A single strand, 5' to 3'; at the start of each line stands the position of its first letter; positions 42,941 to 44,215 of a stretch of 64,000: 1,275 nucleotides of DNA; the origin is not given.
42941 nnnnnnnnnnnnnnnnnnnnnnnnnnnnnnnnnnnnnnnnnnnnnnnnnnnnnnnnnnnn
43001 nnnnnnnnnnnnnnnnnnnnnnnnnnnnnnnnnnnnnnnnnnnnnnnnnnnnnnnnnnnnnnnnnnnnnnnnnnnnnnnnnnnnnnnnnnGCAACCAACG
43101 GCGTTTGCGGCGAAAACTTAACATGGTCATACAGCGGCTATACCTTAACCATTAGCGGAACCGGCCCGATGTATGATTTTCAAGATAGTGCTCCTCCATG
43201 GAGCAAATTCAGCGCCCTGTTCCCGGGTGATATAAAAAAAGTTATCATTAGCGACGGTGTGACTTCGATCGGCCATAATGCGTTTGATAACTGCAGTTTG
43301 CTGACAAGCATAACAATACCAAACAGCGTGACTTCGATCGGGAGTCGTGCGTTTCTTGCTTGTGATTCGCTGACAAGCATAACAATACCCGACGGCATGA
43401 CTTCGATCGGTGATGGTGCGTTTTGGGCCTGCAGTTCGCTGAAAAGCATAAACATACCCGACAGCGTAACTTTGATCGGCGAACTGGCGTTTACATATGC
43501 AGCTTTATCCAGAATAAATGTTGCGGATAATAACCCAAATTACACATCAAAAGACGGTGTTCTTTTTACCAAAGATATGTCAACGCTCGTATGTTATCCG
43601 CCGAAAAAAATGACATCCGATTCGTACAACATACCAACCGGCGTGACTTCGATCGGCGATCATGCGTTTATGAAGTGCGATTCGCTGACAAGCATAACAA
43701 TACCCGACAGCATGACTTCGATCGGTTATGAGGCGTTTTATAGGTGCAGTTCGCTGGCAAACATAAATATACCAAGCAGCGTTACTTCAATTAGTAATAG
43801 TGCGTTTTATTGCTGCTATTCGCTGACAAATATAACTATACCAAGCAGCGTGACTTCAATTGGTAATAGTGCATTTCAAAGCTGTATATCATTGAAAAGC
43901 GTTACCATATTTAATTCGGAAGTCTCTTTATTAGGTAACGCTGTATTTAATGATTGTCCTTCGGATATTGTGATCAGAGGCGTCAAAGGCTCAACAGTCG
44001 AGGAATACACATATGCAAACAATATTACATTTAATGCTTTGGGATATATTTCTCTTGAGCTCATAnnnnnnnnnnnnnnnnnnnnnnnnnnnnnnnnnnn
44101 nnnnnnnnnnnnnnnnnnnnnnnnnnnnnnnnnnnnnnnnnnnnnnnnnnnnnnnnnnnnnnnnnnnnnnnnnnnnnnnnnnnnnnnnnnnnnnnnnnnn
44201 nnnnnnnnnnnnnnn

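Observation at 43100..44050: AT-rich LRR cassette in LRR3: conserved DNA framework with hypervariable exposed codons (VLR-like diversification?)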

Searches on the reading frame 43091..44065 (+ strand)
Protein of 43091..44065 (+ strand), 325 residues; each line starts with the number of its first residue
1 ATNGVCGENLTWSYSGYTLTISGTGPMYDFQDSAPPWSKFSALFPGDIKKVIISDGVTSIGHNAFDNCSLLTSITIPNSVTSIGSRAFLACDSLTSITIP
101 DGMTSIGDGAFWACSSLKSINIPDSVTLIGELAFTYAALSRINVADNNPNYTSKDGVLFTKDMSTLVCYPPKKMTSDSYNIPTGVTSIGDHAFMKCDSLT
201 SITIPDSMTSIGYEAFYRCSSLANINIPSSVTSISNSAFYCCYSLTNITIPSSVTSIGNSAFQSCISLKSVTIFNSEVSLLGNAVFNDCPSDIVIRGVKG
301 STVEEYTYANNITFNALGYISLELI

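Call 28: find_related_loci(query=window:43100-44050:+, collection=genome_contigs, flank=6000)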
Query window:43100-44050:+ (317 aa) in genome_contigs; peptide patterns used: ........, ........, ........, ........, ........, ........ (x = any residue, [..] = any of these).
30 stretches matched a pattern; 1 encode a relative of the query (tblastn E <= 1e-3); 1 distinct loci.
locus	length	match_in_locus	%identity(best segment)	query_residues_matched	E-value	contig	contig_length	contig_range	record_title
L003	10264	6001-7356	37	43-314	2e-42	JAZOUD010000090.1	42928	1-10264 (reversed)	MAG: Clostridia bacterium isolate T1900045535_YK20190229.MAGScoT_cleanbin_000002 SGB_7757_k141_125915, whole genome shot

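Call 46: search_solved_structures(query=window:43100-44050:+, max_evalue=0.00001, show_alignments=1)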
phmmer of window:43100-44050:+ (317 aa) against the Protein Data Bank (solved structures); distinct sequences matched with E-value up to 0.00001: 12.
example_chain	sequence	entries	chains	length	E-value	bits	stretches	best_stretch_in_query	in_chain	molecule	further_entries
4gt6_A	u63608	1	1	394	1.1e-53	185.8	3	113-262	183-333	Cell surface protein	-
4fs7_A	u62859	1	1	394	2.2e-53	184.8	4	184-269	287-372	Uncharacterized protein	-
4h09_A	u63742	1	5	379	2.7e-39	138.5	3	73-286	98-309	Hypothetical leucine rich repeat protein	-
4cp6_A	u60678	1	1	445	6.1e-27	98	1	54-277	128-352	CHOLINE BINDING PROTEIN PCPA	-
6mlx_A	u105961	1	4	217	9.3e-25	90.8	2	178-268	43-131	Leucine-rich repeat protein TpLRR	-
4fdw_A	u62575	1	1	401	7.1e-24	87.9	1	71-250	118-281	leucine rich hypothetical protein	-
4fd0_A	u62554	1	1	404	3.1e-21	79.2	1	70-252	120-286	Leucine rich hypothetical protein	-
4oju_A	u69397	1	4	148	8.2e-12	48.3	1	179-257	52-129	hypothetical leucine rich repeat protein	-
3sb4_A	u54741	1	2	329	1.9e-11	47.1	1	44-264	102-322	Hypothetical leucine rich repeat protein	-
4pq8_A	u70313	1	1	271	3.6e-08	36.4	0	183-280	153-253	DESIGNED PROTEIN OR465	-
4r5d_A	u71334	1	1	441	6.8e-07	32.2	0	186-284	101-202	Leucine rich repeat protein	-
4psj_A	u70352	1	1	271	6.4e-06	29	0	52-120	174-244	OR464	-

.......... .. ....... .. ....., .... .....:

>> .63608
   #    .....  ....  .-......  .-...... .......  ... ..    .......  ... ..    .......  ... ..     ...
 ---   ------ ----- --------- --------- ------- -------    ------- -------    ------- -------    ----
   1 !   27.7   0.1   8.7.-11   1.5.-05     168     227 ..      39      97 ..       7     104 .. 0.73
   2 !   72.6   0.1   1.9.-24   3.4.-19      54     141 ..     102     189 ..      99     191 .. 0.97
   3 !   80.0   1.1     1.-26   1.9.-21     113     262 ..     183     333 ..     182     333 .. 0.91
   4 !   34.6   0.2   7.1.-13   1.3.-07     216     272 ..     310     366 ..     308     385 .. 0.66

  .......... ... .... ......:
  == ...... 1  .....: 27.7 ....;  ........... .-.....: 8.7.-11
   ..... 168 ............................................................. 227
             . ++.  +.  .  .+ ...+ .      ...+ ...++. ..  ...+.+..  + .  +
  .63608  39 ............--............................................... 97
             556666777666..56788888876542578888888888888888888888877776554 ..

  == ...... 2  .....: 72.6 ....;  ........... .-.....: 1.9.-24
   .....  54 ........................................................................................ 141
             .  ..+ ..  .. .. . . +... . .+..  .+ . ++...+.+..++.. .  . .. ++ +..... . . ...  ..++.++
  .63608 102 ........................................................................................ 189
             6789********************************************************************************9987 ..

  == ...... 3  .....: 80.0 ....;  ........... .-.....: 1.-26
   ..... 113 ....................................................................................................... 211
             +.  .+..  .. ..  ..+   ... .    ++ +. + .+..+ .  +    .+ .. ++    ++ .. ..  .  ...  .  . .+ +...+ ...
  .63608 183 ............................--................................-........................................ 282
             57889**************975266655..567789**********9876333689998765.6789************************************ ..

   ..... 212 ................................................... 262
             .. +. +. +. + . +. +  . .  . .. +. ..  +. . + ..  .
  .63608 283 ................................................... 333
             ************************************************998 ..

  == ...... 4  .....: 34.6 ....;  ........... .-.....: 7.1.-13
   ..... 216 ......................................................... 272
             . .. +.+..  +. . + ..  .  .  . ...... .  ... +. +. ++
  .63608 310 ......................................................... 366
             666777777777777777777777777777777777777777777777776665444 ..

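Call 67: predict_structure(protein=window:43091-44065:+)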
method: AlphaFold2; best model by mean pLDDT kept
length: 325 residues; sequences in the alignment: 1
mean_pLDDT: 80.5   pTM: 0.80
mean pLDDT of the five models: 80.5, 80.1, 75.9, 74.9, 69.2
residues with pLDDT >= 90: 144; 70-90: 105; 50-70: 41; < 50: 35
segments of 3 or more residues with pLDDT < 50: 1-3, 31-39, 308-325
pLDDT, mean of each block of 10 residues (from residue 1): 60 86 79 44 65 90 84 93 91 91 93 91 95 85 94 93 93 73 95 89 95 94 91 93 89 86 87 63 66 63 55 34 28
secondary structure, 60 per line:
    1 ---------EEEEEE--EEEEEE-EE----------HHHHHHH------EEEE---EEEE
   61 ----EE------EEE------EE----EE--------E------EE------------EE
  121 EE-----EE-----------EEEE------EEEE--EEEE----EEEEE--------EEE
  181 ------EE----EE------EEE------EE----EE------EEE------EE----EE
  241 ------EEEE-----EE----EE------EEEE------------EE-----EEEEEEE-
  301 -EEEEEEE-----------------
elements in order: E10-15 E18-23 H37-43 E50-53 E57-60 E73-75 E119-122 E141-144 E151-154 E157-160 E165-169 E178-180 E201-203 E224-226 E247-250 E270-273 E293-299 E302-308

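Call 70: fold_search(model_id=the predicted structure, library=pdb)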
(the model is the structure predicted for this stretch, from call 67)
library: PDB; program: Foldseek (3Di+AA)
matches with E <= 10: 484; with E <= 0.001: 20
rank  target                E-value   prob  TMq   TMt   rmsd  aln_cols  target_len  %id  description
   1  4h09_D                1.1e-15  1.00  0.72  0.63   3.9       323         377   28  Crystal structure of a leucine-rich repeat protein (EUBVEN_01088) from Eubacterium ventriosum ATCC 27560 at 2.50 A res (released 2012-10-10)
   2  4h09_A                3.3e-15  1.00  0.69  0.61   5.0       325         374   28  Crystal structure of a leucine-rich repeat protein (EUBVEN_01088) from Eubacterium ventriosum ATCC 27560 at 2.50 A res (released 2012-10-10)
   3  4h09_E                5.8e-15  1.00  0.65  0.58   4.2       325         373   28  Crystal structure of a leucine-rich repeat protein (EUBVEN_01088) from Eubacterium ventriosum ATCC 27560 at 2.50 A res (released 2012-10-10)
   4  4h09_B                7.7e-15  1.00  0.61  0.54   4.5       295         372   29  Crystal structure of a leucine-rich repeat protein (EUBVEN_01088) from Eubacterium ventriosum ATCC 27560 at 2.50 A res (released 2012-10-10)
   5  4h09_C                1.1e-14  1.00  0.61  0.54   6.3       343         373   26  Crystal structure of a leucine-rich repeat protein (EUBVEN_01088) from Eubacterium ventriosum ATCC 27560 at 2.50 A res (released 2012-10-10)
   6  4cp6                  5.2e-14  1.00  0.65  0.54   8.3       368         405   21  The Crystal structure of Pneumococcal vaccine antigen PcpA (released 2015-02-25)
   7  4gt6                  7.4e-13  1.00  0.58  0.51   7.3       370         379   28  Crystal structure of a leucine rich cell surface protein (FAEPRAA2165_01021) from Faecalibacterium prausnitzii A2-165 at (released 2012-09-26)
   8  4fs7                  1.7e-10  1.00  0.52  0.46   8.2       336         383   25  Crystal structure of a leucine-rich repeat protein (BACOVA_04585) from Bacteroides ovatus ATCC 8483 at 1.19 A resolution (released 2012-09-19)
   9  6mlx_A                3.2e-07  1.00  0.28  0.42  11.2       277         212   18  Crystal structure of T. pallidum Leucine Rich Repeat protein (TpLRR) (released 2019-07-17)
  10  4fd0                  6.8e-07  1.00  0.38  0.33   8.1       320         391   20  Crystal structure of a putative cell surface protein (BACCAC_03700) from Bacteroides caccae ATCC 43185 at 2.07 A resolut (released 2012-07-25)
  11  4fdw                  1.9e-06  1.00  0.36  0.32   8.3       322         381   20  Crystal structure of a putative cell surface protein (BACOVA_01565) from Bacteroides ovatus ATCC 8483 at 2.05 A resoluti (released 2012-07-25)
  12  6mlx_C                2.5e-06  1.00  0.26  0.39  10.2       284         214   16  Crystal structure of T. pallidum Leucine Rich Repeat protein (TpLRR) (released 2019-07-17)
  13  6mlx_B                3.2e-06  1.00  0.31  0.44   9.9       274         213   20  Crystal structure of T. pallidum Leucine Rich Repeat protein (TpLRR) (released 2019-07-17)
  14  3sb4_B                3.6e-05  1.00  0.28  0.28  14.7       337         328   16  Crystal structure of a leucine-rich repeat protein (BT_1240) from Bacteroides thetaiotaomicron VPI-5482 at 1.99 A reso (released 2011-06-22)
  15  3sb4_A                8.3e-05  1.00  0.23  0.23  14.5       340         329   14  Crystal structure of a leucine-rich repeat protein (BT_1240) from Bacteroides thetaiotaomicron VPI-5482 at 1.99 A reso (released 2011-06-22)
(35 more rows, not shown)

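Call 76: search_protein_representatives(protein=window:43091-44065:+)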
Query: 325 residues. Proteins with E-value up to 0.001 (for the whole library): 412274; up to 1e-10: 308429; up to 1e-30: 146958. The best 150 are listed.
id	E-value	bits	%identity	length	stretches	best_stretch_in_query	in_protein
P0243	0.0e+00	2200.9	38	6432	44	57-280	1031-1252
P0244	0.0e+00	2016.4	43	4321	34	49-253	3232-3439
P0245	0.0e+00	1962.1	48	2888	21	47-271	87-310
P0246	0.0e+00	1667.2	42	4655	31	56-249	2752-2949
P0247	0.0e+00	1623.3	41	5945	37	47-279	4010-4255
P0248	0.0e+00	1582.3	44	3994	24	3-262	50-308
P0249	0.0e+00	1578.6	42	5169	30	55-275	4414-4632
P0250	0.0e+00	1569.5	40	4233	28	71-266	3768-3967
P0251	0.0e+00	1529.0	47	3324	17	3-273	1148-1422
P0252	0.0e+00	1520.0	38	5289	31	48-273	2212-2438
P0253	0.0e+00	1500.0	42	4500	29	51-273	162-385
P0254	0.0e+00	1484.9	44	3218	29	4-216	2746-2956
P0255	0.0e+00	1474.0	47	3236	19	2-225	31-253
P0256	0.0e+00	1462.6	41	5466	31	51-265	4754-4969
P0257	0.0e+00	1432.8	54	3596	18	52-274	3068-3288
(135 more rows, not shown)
